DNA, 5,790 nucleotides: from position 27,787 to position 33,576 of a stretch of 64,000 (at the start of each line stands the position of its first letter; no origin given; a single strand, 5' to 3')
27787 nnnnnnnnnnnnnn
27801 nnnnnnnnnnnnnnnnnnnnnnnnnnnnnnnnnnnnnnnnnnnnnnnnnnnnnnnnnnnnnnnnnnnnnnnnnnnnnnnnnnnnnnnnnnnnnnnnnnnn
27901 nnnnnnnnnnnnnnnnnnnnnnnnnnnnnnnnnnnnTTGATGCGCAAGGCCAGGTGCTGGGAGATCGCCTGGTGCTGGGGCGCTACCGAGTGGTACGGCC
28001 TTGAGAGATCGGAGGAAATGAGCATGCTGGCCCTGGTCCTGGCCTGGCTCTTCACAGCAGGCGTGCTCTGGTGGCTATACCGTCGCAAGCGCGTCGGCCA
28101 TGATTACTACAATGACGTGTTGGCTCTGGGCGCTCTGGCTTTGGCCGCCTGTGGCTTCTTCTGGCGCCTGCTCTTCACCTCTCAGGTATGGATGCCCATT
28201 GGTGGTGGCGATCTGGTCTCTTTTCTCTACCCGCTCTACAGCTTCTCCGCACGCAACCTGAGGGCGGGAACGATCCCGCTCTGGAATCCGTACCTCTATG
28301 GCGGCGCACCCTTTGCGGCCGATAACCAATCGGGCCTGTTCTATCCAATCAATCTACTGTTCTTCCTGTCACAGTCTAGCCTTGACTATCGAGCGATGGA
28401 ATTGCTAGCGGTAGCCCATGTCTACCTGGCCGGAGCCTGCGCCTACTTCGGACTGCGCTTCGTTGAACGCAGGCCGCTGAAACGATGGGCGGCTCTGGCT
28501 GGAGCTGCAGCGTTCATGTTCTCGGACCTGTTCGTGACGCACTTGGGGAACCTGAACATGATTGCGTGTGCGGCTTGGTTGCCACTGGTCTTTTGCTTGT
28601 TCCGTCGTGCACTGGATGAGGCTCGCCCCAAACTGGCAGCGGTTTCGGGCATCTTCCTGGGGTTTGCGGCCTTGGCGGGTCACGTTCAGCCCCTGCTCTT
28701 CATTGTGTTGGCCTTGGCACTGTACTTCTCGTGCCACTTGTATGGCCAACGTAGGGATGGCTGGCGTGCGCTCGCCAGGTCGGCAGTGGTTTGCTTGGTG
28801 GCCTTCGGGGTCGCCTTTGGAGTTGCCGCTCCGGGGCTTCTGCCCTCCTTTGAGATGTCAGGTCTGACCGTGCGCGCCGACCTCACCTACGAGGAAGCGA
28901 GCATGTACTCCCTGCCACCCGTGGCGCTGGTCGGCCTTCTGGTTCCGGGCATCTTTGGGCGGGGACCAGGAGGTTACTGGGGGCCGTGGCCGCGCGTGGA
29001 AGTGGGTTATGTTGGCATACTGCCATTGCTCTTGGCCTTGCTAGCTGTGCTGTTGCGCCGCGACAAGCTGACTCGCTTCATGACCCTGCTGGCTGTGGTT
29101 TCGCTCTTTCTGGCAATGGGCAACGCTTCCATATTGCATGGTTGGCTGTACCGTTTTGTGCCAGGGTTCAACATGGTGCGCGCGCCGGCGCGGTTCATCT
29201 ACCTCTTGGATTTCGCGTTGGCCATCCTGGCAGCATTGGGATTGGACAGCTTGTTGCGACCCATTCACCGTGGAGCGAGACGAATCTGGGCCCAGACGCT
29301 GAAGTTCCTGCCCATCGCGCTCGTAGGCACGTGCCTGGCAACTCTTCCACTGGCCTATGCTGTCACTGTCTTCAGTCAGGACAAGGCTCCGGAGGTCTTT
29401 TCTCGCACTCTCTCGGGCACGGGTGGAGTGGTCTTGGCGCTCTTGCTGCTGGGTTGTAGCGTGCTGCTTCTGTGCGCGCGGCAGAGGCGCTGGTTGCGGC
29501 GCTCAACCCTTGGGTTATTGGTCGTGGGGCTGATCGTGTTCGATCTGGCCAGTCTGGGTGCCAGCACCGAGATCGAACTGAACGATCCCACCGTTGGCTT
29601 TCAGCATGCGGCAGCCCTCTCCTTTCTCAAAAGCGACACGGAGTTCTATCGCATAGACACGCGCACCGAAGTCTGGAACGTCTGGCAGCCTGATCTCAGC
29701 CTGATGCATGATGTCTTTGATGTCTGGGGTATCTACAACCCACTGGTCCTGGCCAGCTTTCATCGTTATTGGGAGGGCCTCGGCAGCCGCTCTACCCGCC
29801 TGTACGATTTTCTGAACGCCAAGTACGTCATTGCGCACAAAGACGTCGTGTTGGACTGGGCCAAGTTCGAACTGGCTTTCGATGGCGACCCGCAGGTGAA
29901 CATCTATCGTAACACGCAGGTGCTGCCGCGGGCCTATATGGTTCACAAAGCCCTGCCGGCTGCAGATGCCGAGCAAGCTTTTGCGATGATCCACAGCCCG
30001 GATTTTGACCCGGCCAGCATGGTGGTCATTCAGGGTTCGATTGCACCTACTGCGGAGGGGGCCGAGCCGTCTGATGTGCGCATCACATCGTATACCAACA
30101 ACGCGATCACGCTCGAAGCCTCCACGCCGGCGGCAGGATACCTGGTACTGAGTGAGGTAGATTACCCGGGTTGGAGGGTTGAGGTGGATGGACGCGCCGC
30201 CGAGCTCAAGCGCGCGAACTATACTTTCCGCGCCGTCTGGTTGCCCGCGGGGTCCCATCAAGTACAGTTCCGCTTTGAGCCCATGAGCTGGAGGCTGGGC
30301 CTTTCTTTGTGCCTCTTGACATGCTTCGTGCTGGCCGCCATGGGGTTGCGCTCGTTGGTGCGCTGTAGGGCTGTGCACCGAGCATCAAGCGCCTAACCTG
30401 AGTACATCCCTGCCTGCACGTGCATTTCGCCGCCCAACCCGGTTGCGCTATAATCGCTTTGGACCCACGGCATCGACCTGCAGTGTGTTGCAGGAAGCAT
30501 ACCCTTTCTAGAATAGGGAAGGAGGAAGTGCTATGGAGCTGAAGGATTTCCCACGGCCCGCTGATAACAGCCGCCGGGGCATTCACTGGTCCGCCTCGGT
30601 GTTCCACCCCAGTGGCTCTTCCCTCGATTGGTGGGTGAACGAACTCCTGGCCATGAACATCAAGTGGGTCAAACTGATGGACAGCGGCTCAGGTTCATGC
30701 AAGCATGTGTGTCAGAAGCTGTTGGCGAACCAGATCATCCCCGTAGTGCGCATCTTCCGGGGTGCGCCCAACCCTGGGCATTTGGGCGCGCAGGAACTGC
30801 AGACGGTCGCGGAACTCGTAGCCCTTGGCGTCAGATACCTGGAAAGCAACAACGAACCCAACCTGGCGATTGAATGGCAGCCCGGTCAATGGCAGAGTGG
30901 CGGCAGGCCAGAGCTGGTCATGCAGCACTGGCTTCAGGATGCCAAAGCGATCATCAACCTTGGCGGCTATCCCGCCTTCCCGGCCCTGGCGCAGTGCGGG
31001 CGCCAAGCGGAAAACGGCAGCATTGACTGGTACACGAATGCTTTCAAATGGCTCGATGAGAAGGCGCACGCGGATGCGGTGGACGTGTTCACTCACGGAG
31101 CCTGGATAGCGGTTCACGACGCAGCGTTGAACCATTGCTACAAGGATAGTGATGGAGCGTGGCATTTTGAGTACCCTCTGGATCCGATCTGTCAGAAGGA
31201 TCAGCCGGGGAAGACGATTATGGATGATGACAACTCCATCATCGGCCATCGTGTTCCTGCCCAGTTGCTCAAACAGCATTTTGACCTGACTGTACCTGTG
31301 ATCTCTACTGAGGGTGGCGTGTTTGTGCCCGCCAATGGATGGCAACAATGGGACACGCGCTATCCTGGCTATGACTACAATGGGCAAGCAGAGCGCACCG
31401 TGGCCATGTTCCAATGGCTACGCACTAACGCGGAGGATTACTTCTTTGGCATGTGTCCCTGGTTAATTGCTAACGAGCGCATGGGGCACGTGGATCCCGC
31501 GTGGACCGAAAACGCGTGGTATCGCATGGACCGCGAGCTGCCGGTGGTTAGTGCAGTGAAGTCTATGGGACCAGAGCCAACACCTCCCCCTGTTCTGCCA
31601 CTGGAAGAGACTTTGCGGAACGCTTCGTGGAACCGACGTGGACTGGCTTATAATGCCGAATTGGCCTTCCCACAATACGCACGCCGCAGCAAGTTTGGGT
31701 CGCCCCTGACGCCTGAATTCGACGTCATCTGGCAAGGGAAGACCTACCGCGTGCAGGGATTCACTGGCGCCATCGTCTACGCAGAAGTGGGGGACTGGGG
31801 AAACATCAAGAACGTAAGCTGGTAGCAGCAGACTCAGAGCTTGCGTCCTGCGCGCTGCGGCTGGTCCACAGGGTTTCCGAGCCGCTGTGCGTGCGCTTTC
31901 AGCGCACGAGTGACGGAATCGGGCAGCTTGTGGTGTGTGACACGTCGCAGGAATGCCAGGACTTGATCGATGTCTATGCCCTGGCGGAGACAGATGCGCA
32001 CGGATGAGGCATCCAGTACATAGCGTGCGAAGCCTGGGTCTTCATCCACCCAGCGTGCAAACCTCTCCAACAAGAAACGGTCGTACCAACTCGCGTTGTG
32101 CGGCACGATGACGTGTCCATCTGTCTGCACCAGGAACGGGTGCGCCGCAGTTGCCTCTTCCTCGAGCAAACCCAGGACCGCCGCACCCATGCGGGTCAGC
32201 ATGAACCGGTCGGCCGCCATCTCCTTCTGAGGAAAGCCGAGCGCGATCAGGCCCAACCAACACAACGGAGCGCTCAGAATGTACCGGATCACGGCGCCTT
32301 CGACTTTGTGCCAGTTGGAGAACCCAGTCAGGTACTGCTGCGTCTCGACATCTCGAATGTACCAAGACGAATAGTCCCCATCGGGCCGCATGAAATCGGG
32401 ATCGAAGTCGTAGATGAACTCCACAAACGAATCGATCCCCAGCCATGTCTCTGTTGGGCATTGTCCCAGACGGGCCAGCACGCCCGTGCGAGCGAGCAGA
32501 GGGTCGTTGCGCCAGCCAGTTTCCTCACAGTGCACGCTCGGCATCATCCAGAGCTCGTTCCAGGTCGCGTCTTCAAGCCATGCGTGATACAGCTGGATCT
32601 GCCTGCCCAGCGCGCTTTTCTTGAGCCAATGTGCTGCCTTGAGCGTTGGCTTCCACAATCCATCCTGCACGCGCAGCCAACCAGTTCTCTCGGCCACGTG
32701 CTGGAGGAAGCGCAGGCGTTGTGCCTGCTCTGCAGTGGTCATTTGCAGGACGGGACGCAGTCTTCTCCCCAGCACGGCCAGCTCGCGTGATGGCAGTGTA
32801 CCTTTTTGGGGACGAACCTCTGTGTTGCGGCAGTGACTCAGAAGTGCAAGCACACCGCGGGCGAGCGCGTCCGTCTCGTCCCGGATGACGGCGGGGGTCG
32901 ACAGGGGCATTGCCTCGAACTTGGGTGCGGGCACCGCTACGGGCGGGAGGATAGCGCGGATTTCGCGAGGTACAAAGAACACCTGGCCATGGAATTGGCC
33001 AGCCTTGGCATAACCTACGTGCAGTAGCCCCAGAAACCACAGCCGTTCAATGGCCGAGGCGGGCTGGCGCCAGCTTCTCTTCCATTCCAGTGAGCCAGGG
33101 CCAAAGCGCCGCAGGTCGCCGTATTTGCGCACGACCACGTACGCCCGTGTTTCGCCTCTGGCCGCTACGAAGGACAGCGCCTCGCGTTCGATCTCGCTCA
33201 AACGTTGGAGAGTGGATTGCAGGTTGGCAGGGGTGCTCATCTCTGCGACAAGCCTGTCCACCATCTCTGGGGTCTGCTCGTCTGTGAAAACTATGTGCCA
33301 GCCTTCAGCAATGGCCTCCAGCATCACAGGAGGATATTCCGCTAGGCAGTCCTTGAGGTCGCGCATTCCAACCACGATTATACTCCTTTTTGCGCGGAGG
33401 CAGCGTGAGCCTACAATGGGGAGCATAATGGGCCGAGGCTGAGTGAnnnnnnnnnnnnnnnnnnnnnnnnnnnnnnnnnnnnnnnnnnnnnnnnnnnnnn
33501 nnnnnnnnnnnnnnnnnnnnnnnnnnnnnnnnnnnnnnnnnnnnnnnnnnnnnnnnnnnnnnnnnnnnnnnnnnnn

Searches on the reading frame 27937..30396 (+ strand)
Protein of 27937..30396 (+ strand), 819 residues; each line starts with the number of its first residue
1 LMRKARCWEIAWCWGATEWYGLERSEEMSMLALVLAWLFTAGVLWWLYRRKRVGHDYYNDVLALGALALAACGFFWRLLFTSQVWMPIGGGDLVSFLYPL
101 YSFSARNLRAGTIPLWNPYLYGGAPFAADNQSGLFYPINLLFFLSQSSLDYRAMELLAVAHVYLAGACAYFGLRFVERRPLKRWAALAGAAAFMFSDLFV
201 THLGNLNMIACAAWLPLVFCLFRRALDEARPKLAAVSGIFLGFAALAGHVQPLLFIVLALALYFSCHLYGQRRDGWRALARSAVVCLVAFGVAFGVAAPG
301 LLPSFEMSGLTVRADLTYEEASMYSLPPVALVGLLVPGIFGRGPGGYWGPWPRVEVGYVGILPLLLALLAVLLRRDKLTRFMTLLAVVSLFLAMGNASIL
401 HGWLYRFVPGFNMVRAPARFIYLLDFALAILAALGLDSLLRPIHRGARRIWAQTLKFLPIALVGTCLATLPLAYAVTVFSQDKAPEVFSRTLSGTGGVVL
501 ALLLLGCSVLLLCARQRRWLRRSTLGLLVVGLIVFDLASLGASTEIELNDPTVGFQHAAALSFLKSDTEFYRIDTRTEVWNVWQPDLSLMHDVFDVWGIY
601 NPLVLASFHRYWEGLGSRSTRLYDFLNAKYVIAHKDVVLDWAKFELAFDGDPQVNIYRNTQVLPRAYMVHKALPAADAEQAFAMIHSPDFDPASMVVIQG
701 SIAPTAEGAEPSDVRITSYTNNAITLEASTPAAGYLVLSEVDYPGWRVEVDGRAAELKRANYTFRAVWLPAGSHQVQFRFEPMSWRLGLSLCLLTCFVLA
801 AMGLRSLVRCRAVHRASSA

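Call 66: search_protein_families(library=pfam, proteins=[window:27937-30396:+], max_evalue=0.001)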
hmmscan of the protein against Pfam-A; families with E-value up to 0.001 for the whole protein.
window:27937-30396:+ (819 aa): 1 family
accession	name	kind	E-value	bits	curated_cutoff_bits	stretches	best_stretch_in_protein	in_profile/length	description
PF09586.16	YfhO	-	1.7e-26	93.3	28.5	2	137-675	75-600/835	Bacterial membrane protein YfhO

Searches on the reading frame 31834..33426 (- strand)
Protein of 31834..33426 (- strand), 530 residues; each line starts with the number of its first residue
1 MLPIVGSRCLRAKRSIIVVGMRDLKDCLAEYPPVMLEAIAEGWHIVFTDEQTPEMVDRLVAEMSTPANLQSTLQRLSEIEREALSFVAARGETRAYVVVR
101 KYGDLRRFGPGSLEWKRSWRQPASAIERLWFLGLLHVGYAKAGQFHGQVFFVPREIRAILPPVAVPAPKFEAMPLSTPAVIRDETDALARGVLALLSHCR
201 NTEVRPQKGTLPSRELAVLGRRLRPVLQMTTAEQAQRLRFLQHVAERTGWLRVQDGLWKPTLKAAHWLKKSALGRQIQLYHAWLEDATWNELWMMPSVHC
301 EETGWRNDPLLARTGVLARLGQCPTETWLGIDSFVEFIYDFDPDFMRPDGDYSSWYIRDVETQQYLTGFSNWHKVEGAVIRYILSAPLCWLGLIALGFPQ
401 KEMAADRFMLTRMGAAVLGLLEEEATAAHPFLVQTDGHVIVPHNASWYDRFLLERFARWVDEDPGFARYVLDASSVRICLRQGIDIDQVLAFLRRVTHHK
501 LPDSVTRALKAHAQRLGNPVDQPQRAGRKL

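Call 66: search_protein_families(library=pfam, proteins=[window:31834-33426:-], max_evalue=0.001)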
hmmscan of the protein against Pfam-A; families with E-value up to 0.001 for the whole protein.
window:31834-33426:- (530 aa): 1 family
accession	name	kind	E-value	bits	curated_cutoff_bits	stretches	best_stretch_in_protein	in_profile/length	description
PF13625.11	Helicase_C_3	-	3e-09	37.4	34.2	1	431-517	1-86/125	Helicase conserved C-terminal domain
